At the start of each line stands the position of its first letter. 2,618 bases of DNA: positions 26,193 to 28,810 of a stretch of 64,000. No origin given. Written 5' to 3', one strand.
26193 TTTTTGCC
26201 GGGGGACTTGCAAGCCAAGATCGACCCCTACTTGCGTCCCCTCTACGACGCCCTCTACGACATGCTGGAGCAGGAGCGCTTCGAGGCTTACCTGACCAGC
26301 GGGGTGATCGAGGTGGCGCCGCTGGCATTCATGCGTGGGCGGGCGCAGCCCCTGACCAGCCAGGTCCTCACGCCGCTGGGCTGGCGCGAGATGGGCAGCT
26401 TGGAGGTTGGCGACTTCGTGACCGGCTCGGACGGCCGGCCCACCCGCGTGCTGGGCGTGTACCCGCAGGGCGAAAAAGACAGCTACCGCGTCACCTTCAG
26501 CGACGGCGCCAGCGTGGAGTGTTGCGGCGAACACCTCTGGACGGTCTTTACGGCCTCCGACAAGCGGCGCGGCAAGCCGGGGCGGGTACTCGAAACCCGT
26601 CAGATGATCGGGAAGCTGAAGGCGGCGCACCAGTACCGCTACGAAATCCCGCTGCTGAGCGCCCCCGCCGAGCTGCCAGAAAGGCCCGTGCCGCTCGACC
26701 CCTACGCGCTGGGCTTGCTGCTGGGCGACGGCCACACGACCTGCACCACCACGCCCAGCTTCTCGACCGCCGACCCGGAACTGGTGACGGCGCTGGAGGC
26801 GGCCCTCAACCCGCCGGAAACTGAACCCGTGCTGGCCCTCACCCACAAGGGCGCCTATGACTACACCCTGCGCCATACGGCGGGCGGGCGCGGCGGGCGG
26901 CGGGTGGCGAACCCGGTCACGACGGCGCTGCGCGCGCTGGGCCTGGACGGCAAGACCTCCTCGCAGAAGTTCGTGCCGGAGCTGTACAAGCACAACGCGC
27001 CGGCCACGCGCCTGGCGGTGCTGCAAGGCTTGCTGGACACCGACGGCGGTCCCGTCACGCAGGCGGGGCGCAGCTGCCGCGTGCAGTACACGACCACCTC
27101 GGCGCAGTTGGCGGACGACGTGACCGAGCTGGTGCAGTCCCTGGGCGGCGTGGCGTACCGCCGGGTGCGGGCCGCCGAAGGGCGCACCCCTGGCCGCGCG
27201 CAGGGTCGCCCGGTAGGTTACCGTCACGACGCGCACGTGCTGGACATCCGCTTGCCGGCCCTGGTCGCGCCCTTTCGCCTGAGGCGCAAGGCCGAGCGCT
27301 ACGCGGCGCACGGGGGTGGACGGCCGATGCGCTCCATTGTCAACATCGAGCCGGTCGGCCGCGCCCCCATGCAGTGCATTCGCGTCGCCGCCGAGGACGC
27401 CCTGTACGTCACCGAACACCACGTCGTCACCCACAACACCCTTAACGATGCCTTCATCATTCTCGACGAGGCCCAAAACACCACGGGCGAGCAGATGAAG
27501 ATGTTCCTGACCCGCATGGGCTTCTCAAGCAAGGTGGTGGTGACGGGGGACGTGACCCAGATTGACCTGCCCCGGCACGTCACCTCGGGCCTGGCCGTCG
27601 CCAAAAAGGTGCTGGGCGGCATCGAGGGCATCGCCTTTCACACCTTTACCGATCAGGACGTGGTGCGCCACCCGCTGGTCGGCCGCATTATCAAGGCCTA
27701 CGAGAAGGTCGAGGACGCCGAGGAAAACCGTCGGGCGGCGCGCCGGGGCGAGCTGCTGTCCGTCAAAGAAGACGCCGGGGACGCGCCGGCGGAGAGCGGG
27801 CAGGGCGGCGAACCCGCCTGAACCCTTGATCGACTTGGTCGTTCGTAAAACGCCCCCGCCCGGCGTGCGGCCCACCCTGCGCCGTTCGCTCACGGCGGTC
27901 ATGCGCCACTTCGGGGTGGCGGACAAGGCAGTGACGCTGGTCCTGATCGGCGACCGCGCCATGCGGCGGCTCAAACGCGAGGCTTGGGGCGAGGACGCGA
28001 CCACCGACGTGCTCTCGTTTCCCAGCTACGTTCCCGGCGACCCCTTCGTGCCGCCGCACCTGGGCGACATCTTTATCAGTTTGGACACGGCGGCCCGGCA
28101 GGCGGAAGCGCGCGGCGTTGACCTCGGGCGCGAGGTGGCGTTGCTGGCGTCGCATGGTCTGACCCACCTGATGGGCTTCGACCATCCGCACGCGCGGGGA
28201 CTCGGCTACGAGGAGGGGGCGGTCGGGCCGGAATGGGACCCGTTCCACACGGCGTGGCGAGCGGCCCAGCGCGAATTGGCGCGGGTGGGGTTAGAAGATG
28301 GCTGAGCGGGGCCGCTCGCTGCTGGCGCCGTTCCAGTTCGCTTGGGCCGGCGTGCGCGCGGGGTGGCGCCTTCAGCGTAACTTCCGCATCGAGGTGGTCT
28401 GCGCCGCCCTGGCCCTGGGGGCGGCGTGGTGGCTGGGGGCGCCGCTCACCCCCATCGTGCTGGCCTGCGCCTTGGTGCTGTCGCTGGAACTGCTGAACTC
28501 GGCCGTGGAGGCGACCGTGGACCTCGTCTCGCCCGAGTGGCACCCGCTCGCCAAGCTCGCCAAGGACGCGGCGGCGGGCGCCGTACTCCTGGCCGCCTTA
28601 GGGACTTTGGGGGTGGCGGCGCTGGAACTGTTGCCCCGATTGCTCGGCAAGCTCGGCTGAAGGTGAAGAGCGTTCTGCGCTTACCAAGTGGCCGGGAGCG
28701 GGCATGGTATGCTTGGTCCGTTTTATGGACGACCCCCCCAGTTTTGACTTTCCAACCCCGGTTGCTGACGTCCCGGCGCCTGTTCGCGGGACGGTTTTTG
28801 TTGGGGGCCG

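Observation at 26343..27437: PhoH ATPase gene split by a class-3-like (Trp/Cys/Thr) intein carrying a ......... homing endonuclease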

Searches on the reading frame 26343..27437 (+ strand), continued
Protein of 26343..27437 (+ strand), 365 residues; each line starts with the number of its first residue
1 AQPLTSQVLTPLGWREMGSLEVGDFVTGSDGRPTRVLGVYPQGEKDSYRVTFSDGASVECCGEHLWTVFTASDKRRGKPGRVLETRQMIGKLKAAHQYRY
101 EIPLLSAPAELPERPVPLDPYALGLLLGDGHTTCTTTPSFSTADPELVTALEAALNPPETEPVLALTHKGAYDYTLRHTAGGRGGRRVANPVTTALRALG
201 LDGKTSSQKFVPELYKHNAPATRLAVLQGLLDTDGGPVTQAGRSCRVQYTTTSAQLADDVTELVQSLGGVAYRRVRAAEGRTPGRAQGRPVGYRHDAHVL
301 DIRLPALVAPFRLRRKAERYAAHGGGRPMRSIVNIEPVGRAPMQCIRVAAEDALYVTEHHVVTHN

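Call 18: find_related_loci(query=A1, collection=genome_contigs, flank=3000)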
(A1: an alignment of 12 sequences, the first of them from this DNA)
Query A1 (365 aa) in genome_contigs; peptide patterns used: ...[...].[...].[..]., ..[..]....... (x = any residue, [..] = any of these).
600 stretches matched a pattern (row limit reached: there are more); 572 encode a relative of the query (tblastn E <= 1e-3); the best 80 are kept; 80 distinct loci.
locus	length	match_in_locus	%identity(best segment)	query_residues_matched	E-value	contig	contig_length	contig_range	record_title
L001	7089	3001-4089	79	1-365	0e+0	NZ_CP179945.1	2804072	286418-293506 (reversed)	Deinococcus sp. VB343 chromosome 1, complete sequence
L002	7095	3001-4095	81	1-365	0e+0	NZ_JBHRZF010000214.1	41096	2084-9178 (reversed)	Deinococcus antarcticus strain CCTCC AB 2013263 platanus_K_25_97_220, whole genome shotgun sequence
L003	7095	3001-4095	82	1-365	0e+0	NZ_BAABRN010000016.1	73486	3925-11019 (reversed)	Deinococcus xinjiangensis strain NBRC 107630 107630_is_16, whole genome shotgun sequence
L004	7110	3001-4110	78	1-365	0e+0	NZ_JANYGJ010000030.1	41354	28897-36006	MAG: Deinococcus sp. isolate 341R_metabinner_16_sub 341R_k141_44164, whole genome shotgun sequence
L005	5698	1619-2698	67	1-365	2e-153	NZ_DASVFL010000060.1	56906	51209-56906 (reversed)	MAG: Lentzea sp. isolate SMAG_U2088 k141_665139, whole genome shotgun sequence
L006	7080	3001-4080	66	1-365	1e-151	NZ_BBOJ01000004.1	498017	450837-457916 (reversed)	Lentzea aerocolonigenes strain NBRC 13195, whole genome shotgun sequence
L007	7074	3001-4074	62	1-365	2e-150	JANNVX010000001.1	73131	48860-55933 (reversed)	MAG: Deinococcales bacterium isolate VAR_34_metabat_433 VAR_34_k141_1351993, whole genome shotgun sequence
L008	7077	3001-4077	65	1-365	5e-150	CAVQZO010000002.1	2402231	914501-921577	MAG: uncultured Solirubrobacterales bacterium isolate MFD10064.bin.1.26 genome assembly, contig: contig_10941, whole gen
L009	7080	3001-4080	66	1-365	1e-149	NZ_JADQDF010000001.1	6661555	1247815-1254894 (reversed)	Pseudonocardia oceani strain KRD185 1, whole genome shotgun sequence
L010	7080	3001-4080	64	1-365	1e-148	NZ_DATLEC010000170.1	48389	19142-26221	MAG: Lentzea sp. isolate SMAG_U14366 k141_6211439, whole genome shotgun sequence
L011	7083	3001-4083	65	1-365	8e-149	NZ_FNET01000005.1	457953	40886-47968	Lentzea albidocapillata subsp. violacea strain DSM 44796, whole genome shotgun sequence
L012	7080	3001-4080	64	1-365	2e-148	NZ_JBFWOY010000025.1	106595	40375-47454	MAG: Pseudonocardia sp. isolate CA_2019_TPBF_147 NODE_1683_length_106595_cov_9.706569_TPBF, whole genome shotgun sequenc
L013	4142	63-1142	63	1-365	8e-149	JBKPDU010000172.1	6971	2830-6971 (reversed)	MAG: Actinomycetota bacterium isolate GB_EKS_MAG_00016 GB_EKS_000000559214, whole genome shotgun sequence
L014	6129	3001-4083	64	1-365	3e-147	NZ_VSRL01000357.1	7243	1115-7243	Lentzea indica strain PSKA42 NODE_357_length_7243_cov_26.857643, whole genome shotgun sequence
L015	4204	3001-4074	63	1-365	2e-148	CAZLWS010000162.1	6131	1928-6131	MAG TPA_asm: uncultured Propionibacteriaceae bacterium isolate SRP342105_co2_8 genome assembly, contig: NODE_14669_lengt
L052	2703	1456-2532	62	1-365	2e-149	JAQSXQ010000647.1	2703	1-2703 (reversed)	MAG: Mycobacterium sp. isolate L_E1_T20_A_bin.21 scaffold_79388, whole genome shotgun sequence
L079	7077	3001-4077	62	1-365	1e-140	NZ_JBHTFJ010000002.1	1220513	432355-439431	Mycolicibacterium sp. GCM10028919 strain LUN27 spades_K_17_127_2, whole genome shotgun sequence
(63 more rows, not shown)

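Call 21: search_dna_similar(query=window:26343-27437:+, collection=phages, mode=protein, max_rows=25)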
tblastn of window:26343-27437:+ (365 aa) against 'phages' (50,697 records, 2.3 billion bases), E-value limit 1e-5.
Records with a match: 781; places in all: 840; records where one place covers at least 80% of the query: 622.
Best place of each record, by identity: <60% 781.
By first word of the organism name: Mycobacterium 299; Salmonella 118; Vibrio 65; Stx2a-converting 49; Klebsiella 41; Escherichia 28; Pseudomonas 24; Aeromonas 21; Gordonia 15; Enterococcus 14; and 42 more.
By host as written in the record: Mycobacterium smegmatis mc2 155 229; - 116; Mycobacterium smegmatis mc#155 34; Klebsiella pneumoniae 31; Salmonella enterica subsp. enterica serovar Enteritidis 21; Salmonella sp. 16; Salmonella enterica 13; Gordonia terrae 3612 11; and 153 more.
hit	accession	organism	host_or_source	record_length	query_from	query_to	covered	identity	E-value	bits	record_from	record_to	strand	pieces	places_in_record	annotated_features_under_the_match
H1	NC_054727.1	Mycobacterium phage Phrappuccino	Mycobacterium smegmatis mc#155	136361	1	365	100%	44.7%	5e-73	252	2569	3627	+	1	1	2: DarB-like antirestriction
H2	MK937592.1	Mycobacterium phage Phrappuccino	Mycobacterium smegmatis mc#155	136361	1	365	100%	44.7%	5e-73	252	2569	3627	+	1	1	2: terminase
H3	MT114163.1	Mycobacterium phage Settecandela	Mycobacterium smegmatis mc#155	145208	1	365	100%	44.7%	5e-73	252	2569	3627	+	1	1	2: terminase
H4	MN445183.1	Salmonella phage vB_SalM_SA002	Salmonella enterica subsp. enterica ...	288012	1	365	100%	40.4%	6e-59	211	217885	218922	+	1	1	putative RAD2/SF2 helicase 2 | putative RAD2/SF2 helicase 1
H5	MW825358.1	Xanthomonas phage vB_XciM_LucasX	Xanthomonas citri 306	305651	1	365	100%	39.2%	2e-56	204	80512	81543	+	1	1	replicative DNA helicase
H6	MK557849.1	Caudovirales GX15bay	mangrove soil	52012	4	365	99%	39.1%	1e-54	198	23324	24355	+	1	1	PhoH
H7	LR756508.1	uncultured phage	metagenomic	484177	1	365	100%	38.3%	4e-66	232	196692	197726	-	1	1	record has no annotation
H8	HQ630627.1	Pseudomonas phage PhiPA3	Pseudomonas aeruginosa strain PAO1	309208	1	365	100%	37.9%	3e-57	206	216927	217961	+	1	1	233: putative SNF2 domain helicase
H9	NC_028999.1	Pseudomonas phage PhiPA3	Pseudomonas aeruginosa strain PAO1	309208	1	365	100%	37.9%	3e-57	206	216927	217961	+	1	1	233: DarB-like antirestriction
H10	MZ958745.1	Mycobacterium phage Pinkcreek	Mycobacterium smegmatis ATCC 607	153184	1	365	100%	37.9%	9e-53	193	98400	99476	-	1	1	172: DNA helicase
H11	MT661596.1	Proteus phage 10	Proteus mirabilis 3b10_21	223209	2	365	100%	37.8%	9e-55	199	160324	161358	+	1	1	helicase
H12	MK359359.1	Mycobacterium phage Colt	Mycobacterium smegmatis mc2 155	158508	1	365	100%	37.6%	6e-53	194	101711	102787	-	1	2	179: DNA helicase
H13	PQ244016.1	Mycobacterium phage Blubba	Mycobacterium smegmatis mc2 155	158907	1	365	100%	37.6%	6e-53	194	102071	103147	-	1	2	177: DNA helicase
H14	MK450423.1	Mycobacterium phage Stubby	Mycobacterium smegmatis mc2 155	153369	1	365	100%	37.6%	6e-53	194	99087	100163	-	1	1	173: DNA helicase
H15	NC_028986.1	Mycobacterium phage Alice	Mycobacterium smegmatis mc2 155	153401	1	365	100%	37.6%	6e-53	194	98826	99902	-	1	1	175: DarB-like antirestriction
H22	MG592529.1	Vibrio phage 1.161.O._10N.261.48.C5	Vibrio lentus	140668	1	365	100%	37.4%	6e-54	197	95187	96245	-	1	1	hedgehog/hint domain protein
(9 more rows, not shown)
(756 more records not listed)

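Call 37: predict_structure(alignment_id=A1)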
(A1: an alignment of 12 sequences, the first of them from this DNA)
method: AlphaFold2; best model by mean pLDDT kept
length: 365 residues; sequences in the alignment: 12
mean_pLDDT: 84.0   pTM: 0.87
mean pLDDT of the five models: 84.0, 82.9, 70.8, 69.2, 69.1
residues with pLDDT >= 90: 169; 70-90: 135; 50-70: 44; < 50: 17
segments of 3 or more residues with pLDDT < 50: 95-97, 133-136
pLDDT, mean of each block of 10 residues (from residue 1): 96 94 97 97 95 91 89 82 85 57 91 94 82 57 84 83 79 78 59 87 81 95 97 85 77 90 95 72 52 63 89 91 79 92 96 93 86
secondary structure, 60 per line:
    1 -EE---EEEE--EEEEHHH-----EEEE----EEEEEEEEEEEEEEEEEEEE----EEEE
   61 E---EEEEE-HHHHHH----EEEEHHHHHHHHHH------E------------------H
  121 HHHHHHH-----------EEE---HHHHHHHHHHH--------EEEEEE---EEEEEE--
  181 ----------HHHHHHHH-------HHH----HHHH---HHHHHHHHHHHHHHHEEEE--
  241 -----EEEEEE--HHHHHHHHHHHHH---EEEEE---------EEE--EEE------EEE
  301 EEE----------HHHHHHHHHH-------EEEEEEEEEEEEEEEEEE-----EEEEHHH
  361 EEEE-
elements in order: E7-10 E13-16 E25-28 E33-52 E57-61 E65-69 H71-76 E81-84 H85-94 H120-127 E139-141 H145-155 E164-169 E173-178 H191-198 H213-216 H220-234 E235-238 E246-251 H254-266 E270-274 E284-286 E289-291 E298-303 H314-323 E331-348 E354-357 E361-364

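Call 39: get_annotated_region(hit=H6, flank=1500)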
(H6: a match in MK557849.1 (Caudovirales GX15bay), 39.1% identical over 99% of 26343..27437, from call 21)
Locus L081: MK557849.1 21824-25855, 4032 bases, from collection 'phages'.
description: Caudovirales GX15bay, complete genome.
organism: Caudovirales GX15bay (NCBI taxid 2530034)
taxonomy: Viruses; Duplodnaviria; Heunggongvirae; Uroviricota; Caudoviricetes
host: -; source: mangrove soil; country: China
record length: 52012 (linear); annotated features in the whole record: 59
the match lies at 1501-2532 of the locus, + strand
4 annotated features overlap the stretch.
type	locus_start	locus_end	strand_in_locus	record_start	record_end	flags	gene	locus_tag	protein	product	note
CDS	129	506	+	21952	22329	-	-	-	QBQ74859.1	hypothetical protein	-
CDS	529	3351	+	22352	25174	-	-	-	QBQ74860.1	PhoH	-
CDS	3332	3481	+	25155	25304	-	-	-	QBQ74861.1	hypothetical protein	-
CDS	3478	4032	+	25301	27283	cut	-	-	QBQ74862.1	portal protein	-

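Call 40: fold_search(model_id=the predicted structure, library=pdb)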
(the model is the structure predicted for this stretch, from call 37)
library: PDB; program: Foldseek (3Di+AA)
matches with E <= 10: 250; with E <= 0.001: 36
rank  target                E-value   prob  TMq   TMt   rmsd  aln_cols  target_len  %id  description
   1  1lwt_A                7.8e-17  1.00  0.71  0.59   6.5       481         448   17  Crystal structure of the intein homing endonuclease PI-SceI bound to its substrate DNA (Ca2+ free) (released 2002-09-27)
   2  1ef0_A                1.1e-16  1.00  0.66  0.58   7.7       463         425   17  CRYSTAL STRUCTURE OF PI-SCEI MINIPRECURSOR (released 2000-06-07)
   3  1vde_B                2.0e-16  1.00  0.64  0.55   8.6       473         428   16  PI-SCEI, A HOMING ENDONUCLEASE WITH PROTEIN SPLICING ACTIVITY (released 1998-04-08)
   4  1um2_B                9.9e-16  1.00  0.70  0.62   5.0       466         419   17  Crystal Structure of the Vma1-Derived Endonuclease with the Ligated Extein Segment (released 2004-09-22)
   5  1dfa                  1.3e-15  1.00  0.65  0.59   7.0       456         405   18  CRYSTAL STRUCTURE OF PI-SCEI IN C2 SPACE GROUP (released 1999-12-08)
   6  7qsu                  1.9e-15  1.00  0.59  0.59   6.4       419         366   14  Crystal structure of homing endonuclease-associated TliVMA intein (C1A, d333-339) (released 2022-03-30)
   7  1um2_A                2.3e-15  1.00  0.68  0.61   5.3       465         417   17  Crystal Structure of the Vma1-Derived Endonuclease with the Ligated Extein Segment (released 2004-09-22)
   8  1jva_B                3.1e-15  1.00  0.68  0.59   5.8       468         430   17  CRYSTAL STRUCTURE OF THE VMA1-DERIVED ENDONUCLEASE BEARING THE N AND C EXTEIN PROPEPTIDES (released 2002-08-29)
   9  1lws_A                4.1e-15  1.00  0.66  0.57   6.3       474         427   18  Crystal structure of the intein homing endonuclease PI-SceI bound to its recognition sequence (released 2002-09-27)
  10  1vde_A                6.6e-15  1.00  0.64  0.56   8.4       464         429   16  PI-SCEI, A HOMING ENDONUCLEASE WITH PROTEIN SPLICING ACTIVITY (released 1998-04-08)
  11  1jva_A                1.1e-14  1.00  0.67  0.58   5.8       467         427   16  CRYSTAL STRUCTURE OF THE VMA1-DERIVED ENDONUCLEASE BEARING THE N AND C EXTEIN PROPEPTIDES (released 2002-08-29)
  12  1ef0_B                1.3e-13  1.00  0.64  0.60   6.1       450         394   16  CRYSTAL STRUCTURE OF PI-SCEI MINIPRECURSOR (released 2000-06-07)
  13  7qss                  2.6e-13  1.00  0.59  0.51   9.4       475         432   13  Crystal structure of homing endonuclease-associated TliVMA intein (C1A) (released 2022-03-30)
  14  7qst                  3.9e-11  1.00  0.54  0.55   9.2       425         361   12  Crystal structure of homing endonuclease-associated PhoVMA intein (C1A) (released 2022-03-30)
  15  1dq3                  6.7e-09  1.00  0.56  0.47   6.2       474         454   10  CRYSTAL STRUCTURE OF AN ARCHAEAL INTEIN-ENCODED HOMING ENDONUCLEASE PI-PFUI (released 2000-07-05)
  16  6bs8_C                8.0e-07  1.00  0.18  0.52   1.2        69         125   38  The class 3 DnaB intein from Mycobacterium smegmatis (released 2018-11-21)
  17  6rix_B                1.4e-06  1.00  0.20  0.54   2.3        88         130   32  Crystal structure of MchDnaB-1 intein (released 2020-05-13)
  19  6rix_A                1.7e-06  1.00  0.30  0.80  10.8       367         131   12  Crystal structure of MchDnaB-1 intein (released 2020-05-13)
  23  6bs8_B                4.7e-06  1.00  0.18  0.50   1.2        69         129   38  The class 3 DnaB intein from Mycobacterium smegmatis (released 2018-11-21)
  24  6bs8_A                5.3e-06  1.00  0.18  0.51   1.3        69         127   38  The class 3 DnaB intein from Mycobacterium smegmatis (released 2018-11-21)
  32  1at0                  6.4e-04  1.00  0.21  0.49   2.9        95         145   16  17-kDA fragment of hedgehog C-terminal autoprocessing domain (released 1997-11-12)
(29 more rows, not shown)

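Call 51: get_annotated_region(hit=H1, flank=60)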
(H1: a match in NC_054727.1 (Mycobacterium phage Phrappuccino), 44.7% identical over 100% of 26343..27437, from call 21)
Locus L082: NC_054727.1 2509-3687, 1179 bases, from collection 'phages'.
description: Mycobacterium phage Phrappuccino, complete genome.
organism: Mycobacterium phage Phrappuccino (NCBI taxid 2591223)
taxonomy: Viruses; Duplodnaviria; Heunggongvirae; Uroviricota; Caudoviricetes; Phrappuccinovirus; Phreappuccinovirus Phrappuccino
host: Mycobacterium smegmatis mc#155; source: soil; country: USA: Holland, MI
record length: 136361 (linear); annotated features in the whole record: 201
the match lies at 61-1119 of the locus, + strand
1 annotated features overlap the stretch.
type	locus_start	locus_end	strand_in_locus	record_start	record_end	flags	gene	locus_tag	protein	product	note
CDS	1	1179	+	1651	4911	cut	2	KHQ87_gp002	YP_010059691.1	DarB-like antirestriction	-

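Call 52: get_annotated_region(hit=H5, flank=60)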
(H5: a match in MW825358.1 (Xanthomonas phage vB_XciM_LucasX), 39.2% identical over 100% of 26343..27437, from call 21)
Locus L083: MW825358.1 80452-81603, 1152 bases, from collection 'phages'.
description: Xanthomonas phage vB_XciM_LucasX, complete genome.
organism: Xanthomonas phage vB_XciM_LucasX (NCBI taxid 2829408)
taxonomy: Viruses; Duplodnaviria; Heunggongvirae; Uroviricota; Caudoviricetes
host: Xanthomonas citri 306; source: citrus orchard soil; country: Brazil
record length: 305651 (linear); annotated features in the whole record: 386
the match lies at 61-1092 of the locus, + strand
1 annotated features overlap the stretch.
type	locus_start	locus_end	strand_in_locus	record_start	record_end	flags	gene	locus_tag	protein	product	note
CDS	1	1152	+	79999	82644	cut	-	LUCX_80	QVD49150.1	replicative DNA helicase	Replicative DNA helicase (DnaB)@ intein-containing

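Call 53: get_annotated_region(hit=H8, flank=60)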
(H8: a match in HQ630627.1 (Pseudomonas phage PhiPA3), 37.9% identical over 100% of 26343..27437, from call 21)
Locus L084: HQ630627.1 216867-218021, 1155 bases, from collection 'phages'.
description: Pseudomonas phage PhiPA3, complete genome.
organism: Pseudomonas phage PhiPA3 (NCBI taxid 998086)
taxonomy: Viruses; Duplodnaviria; Heunggongvirae; Uroviricota; Caudoviricetes; Miltoncavirus; Miltoncavirus PhiPA3
host: Pseudomonas aeruginosa strain PAO1; source: -; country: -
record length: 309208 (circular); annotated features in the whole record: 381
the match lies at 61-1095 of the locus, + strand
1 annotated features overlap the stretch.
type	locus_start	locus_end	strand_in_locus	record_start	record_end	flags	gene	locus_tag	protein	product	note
CDS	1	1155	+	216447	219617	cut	233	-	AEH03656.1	putative SNF2 domain helicase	similar to in Pseudomonas phage 201phi2-1, gp203 Pseudomonas phage phiKZ, gp166 Pseudomonas phage phiEL, ...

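Call 54: get_annotated_region(hit=H10, flank=60)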
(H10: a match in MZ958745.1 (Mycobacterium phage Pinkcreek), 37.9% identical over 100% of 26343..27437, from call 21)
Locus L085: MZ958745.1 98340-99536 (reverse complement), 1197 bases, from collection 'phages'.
description: Mycobacterium phage Pinkcreek, complete genome.
organism: Mycobacterium phage Pinkcreek (NCBI taxid 2891199)
taxonomy: Viruses; Duplodnaviria; Heunggongvirae; Uroviricota; Caudoviricetes; Ceeclamvirinae; Bixzunavirus; Bixzunavirus alice
host: Mycobacterium smegmatis ATCC 607; source: -; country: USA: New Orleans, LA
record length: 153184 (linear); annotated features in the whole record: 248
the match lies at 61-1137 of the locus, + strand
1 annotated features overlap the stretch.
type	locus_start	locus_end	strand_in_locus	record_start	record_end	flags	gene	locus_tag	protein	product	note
CDS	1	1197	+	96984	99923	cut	172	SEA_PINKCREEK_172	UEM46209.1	DNA helicase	-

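Call 55: get_annotated_region(hit=H22, flank=60)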
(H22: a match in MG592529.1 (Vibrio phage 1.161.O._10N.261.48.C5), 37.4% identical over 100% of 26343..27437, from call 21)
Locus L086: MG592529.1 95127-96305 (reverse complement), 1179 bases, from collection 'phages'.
description: Vibrio phage 1.161.O._10N.261.48.C5, partial genome.
organism: Vibrio phage 1.161.O._10N.261.48.C5 (NCBI taxid 1881340)
taxonomy: Viruses; Duplodnaviria; Heunggongvirae; Uroviricota; Caudoviricetes
host: Vibrio lentus; source: iron chloride precipitation of 0.2um-filtered seawater, resuspended in oxalate solution; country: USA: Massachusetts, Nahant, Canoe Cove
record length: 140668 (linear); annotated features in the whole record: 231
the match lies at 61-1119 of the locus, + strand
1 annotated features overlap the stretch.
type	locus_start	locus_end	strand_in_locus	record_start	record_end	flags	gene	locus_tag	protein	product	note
CDS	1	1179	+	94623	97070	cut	-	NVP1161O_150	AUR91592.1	hedgehog/hint domain protein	NVP1161O_150; InterPro:IPR028992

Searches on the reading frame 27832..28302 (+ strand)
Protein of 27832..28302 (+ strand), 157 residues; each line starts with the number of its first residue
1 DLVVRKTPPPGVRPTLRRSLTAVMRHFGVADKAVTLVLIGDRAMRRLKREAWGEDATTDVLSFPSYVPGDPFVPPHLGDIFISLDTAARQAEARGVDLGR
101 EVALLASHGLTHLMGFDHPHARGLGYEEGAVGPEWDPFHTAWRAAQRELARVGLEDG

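Call 23: search_protein_families(library=pfam, proteins=[window:27832-28302:+], max_evalue=0.001)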
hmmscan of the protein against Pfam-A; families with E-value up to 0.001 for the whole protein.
window:27832-28302:+ (157 aa): 1 family
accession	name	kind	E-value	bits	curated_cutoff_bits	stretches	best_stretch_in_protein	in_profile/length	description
PF02130.23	YbeY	-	5.7e-24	84.9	25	1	17-120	12-111/129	Endoribonuclease YbeY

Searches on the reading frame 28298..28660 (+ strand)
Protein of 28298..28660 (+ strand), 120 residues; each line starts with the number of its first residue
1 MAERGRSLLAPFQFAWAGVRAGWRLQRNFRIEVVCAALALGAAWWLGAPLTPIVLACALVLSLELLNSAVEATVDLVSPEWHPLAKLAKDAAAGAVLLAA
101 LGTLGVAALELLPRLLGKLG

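Call 23: search_protein_families(library=pfam, proteins=[window:28298-28657:+], max_evalue=0.001)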
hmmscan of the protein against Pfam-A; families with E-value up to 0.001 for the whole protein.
window:28298-28657:+ (120 aa): 1 family
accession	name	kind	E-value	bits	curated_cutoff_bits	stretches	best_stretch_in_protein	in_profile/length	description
PF01219.24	DAGK_prokar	-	2.3e-30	104.9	22.3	1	14-109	2-100/102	Prokaryotic diacylglycerol kinase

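Call 45: find_encoding_contigs(protein=window:28298-28660:+, flank=1000, max_places=3)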
Protein window:28298-28660:+ (120 aa): no gene with exactly this product is on record in the collection.
